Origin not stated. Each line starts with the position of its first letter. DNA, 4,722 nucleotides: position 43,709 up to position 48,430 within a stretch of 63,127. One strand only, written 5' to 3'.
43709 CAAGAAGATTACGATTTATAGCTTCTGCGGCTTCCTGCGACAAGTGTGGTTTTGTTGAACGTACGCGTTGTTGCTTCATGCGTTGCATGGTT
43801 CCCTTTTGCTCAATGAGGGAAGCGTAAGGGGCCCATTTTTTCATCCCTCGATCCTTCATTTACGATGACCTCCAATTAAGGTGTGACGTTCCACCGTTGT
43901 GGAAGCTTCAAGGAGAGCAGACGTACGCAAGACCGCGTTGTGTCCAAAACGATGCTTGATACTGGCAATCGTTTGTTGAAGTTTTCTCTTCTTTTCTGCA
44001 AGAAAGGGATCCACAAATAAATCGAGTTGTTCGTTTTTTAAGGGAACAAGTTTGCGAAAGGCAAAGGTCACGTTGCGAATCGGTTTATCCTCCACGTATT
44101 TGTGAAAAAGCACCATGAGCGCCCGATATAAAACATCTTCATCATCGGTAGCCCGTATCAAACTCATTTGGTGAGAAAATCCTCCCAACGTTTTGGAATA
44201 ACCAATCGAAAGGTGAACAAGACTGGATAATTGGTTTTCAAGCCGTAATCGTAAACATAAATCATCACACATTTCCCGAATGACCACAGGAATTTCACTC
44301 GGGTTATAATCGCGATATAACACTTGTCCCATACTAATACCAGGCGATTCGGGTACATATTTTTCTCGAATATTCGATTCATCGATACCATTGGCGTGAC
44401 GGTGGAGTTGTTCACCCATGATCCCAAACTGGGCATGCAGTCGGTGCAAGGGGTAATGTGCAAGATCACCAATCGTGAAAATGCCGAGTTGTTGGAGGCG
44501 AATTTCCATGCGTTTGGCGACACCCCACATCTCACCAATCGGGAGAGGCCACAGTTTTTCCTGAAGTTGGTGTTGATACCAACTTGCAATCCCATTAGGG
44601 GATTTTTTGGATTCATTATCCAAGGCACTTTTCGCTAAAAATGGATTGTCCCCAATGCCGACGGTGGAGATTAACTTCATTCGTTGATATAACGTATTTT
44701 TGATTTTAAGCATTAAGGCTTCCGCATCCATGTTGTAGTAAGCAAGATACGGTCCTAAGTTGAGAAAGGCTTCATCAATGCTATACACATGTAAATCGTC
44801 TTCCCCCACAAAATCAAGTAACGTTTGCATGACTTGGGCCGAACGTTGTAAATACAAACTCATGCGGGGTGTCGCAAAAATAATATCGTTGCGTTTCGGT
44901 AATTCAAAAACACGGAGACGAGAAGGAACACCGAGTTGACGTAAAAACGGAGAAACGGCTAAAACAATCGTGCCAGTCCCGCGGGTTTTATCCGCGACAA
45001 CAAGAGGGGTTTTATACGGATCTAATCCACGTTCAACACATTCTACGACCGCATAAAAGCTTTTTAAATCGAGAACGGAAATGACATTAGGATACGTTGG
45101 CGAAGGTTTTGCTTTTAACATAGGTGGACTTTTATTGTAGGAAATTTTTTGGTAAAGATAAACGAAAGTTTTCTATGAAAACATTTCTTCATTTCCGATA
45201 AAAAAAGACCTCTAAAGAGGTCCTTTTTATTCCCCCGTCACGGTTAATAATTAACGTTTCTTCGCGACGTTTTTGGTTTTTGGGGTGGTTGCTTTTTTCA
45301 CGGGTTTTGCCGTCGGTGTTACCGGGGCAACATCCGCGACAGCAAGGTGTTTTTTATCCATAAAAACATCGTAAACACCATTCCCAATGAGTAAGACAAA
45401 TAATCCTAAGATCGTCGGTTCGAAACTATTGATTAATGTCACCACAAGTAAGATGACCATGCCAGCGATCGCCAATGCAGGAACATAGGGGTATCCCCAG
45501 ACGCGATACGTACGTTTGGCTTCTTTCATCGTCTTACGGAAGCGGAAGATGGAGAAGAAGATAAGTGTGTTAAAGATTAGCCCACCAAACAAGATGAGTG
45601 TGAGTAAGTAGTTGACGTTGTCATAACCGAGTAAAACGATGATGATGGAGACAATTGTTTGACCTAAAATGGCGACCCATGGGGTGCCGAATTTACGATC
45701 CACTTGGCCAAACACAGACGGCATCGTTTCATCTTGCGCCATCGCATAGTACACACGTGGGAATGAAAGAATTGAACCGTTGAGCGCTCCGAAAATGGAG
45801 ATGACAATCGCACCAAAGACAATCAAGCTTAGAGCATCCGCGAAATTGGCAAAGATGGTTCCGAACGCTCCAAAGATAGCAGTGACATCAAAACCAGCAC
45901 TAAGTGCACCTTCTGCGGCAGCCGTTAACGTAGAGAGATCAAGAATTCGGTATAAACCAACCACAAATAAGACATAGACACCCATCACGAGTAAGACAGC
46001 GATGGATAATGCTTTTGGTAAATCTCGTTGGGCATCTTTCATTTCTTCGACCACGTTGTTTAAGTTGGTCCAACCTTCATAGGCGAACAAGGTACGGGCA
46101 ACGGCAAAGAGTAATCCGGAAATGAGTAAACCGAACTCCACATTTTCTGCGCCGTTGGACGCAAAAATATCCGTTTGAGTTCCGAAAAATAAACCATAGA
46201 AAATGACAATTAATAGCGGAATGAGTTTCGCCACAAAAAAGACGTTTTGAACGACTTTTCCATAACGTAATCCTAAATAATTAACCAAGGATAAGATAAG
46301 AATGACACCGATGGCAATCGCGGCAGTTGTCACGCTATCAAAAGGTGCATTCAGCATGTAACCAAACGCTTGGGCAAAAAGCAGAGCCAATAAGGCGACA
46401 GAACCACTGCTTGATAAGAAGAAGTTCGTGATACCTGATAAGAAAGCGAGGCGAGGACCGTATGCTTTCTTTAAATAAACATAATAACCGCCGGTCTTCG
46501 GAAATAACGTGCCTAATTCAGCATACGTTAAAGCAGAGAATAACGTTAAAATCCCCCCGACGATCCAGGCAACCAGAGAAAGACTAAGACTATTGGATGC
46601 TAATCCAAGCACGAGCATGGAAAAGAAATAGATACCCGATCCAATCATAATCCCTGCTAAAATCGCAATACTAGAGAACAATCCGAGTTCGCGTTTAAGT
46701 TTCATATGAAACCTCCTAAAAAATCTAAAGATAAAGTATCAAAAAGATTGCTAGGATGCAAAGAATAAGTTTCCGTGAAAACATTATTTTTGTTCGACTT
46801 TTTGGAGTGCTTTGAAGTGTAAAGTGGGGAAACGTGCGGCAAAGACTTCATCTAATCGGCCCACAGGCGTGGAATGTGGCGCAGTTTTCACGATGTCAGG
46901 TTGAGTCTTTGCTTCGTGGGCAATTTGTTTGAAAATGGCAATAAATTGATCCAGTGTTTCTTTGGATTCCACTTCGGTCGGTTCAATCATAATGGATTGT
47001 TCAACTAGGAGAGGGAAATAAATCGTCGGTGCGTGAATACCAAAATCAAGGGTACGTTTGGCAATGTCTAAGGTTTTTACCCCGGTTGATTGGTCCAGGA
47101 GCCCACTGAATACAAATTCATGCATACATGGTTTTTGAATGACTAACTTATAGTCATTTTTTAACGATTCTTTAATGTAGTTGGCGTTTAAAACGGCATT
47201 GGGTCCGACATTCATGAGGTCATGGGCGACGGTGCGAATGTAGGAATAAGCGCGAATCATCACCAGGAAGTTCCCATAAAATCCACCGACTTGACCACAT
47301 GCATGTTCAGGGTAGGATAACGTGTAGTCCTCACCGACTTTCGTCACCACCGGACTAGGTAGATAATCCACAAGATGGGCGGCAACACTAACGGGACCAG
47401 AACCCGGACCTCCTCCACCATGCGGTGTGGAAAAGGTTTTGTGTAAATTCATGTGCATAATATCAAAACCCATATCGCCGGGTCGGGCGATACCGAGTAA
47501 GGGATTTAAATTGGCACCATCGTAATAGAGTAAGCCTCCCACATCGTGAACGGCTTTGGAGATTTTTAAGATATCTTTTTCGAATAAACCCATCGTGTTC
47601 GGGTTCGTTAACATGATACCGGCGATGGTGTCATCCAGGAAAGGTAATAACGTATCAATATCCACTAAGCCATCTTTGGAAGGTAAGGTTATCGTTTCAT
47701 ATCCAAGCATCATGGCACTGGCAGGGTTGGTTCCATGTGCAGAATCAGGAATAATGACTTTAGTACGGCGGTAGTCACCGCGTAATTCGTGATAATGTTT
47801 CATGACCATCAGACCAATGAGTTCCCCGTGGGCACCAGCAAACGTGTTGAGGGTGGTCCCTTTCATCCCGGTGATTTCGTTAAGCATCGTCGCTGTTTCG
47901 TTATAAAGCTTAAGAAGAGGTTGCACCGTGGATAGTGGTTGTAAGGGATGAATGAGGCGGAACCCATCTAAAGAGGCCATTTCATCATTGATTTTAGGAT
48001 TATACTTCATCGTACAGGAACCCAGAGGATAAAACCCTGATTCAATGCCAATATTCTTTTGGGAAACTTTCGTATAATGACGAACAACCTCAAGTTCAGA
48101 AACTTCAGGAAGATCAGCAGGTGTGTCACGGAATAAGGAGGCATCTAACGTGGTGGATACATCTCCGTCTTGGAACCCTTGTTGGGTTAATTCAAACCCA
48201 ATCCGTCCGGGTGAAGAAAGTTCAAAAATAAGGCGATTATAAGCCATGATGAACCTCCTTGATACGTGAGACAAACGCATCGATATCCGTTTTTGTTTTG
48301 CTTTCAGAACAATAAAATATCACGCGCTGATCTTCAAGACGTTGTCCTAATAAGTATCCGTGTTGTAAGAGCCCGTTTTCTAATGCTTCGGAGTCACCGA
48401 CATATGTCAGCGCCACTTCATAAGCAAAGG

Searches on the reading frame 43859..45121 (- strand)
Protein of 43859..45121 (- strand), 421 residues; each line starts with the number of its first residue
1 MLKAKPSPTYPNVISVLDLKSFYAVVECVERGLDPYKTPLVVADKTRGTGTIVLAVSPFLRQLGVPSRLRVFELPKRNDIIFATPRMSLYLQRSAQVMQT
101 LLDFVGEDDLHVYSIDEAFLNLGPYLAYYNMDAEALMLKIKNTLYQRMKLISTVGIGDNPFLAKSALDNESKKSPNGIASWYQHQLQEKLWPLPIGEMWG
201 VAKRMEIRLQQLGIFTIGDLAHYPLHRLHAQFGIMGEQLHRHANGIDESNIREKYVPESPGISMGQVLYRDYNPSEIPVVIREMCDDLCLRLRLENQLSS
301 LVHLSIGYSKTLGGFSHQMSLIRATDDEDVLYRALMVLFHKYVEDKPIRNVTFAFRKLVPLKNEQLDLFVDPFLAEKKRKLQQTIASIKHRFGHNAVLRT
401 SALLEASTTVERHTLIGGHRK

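Call 8: search_protein_families(library=pfam, proteins=[window:43859-45121:-], max_evalue=0.001)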
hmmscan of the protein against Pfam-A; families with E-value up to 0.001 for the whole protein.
window:43859-45121:- (421 aa): 4 families
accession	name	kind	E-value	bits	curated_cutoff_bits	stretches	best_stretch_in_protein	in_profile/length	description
PF00817.25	IMS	-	7.1e-25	88.1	23.2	1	17-166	1-146/148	impB/mucB/samB family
PF11799.13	IMS_C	-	9.3e-16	58.7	20.7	1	262-368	4-109/109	impB/mucB/samB family C-terminal domain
PF21999.2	IMS_HHH_1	-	1.7e-08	35.2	27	1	200-247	5-53/53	DNA polymerase-iota, thumb domain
PF11798.14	IMS_HHH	-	6e-06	26.6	24.4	1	186-214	4-32/32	IMS family HHH motif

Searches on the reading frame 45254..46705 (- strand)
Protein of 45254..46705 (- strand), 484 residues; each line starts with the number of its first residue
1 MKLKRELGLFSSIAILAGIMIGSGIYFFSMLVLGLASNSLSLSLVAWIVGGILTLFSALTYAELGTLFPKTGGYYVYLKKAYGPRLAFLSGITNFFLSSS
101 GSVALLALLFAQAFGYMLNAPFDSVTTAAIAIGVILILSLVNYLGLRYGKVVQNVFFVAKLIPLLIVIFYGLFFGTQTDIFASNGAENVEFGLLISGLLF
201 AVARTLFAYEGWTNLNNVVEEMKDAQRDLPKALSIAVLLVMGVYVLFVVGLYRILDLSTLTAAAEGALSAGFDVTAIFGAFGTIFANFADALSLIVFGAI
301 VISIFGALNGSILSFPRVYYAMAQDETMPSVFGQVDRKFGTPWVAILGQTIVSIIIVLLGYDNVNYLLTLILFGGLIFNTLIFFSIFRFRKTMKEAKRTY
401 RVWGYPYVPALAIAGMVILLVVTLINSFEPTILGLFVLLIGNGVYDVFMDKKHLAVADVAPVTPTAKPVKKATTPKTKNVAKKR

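Call 8: search_protein_families(library=pfam, proteins=[window:45254-46705:-], max_evalue=0.001)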
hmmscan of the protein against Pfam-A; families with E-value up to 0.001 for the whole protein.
window:45254-46705:- (484 aa): 2 families
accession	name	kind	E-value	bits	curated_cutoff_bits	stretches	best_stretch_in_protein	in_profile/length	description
PF13520.12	AA_permease_2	-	1.9e-60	205.4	27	1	7-426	1-407/427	Amino acid permease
PF00324.27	AA_permease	-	8.8e-39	133.9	24.6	1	15-428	5-425/470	Amino acid permease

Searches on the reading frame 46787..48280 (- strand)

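Call 8: search_protein_families(library=pfam, proteins=[window:46787-48280:-], max_evalue=0.001)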
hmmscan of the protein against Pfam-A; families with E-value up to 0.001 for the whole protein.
window:46787-48280:- (498 aa): 2 families
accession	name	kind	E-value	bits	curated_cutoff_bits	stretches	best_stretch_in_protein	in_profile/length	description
PF21478.3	GcvP2_C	-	4.8e-24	85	27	1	361-459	4-104/122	Glycine dehydrogenase, C-terminal domain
PF02347.22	GDC-P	-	1.9e-06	27.5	26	1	60-312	47-288/429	Glycine cleavage system P-protein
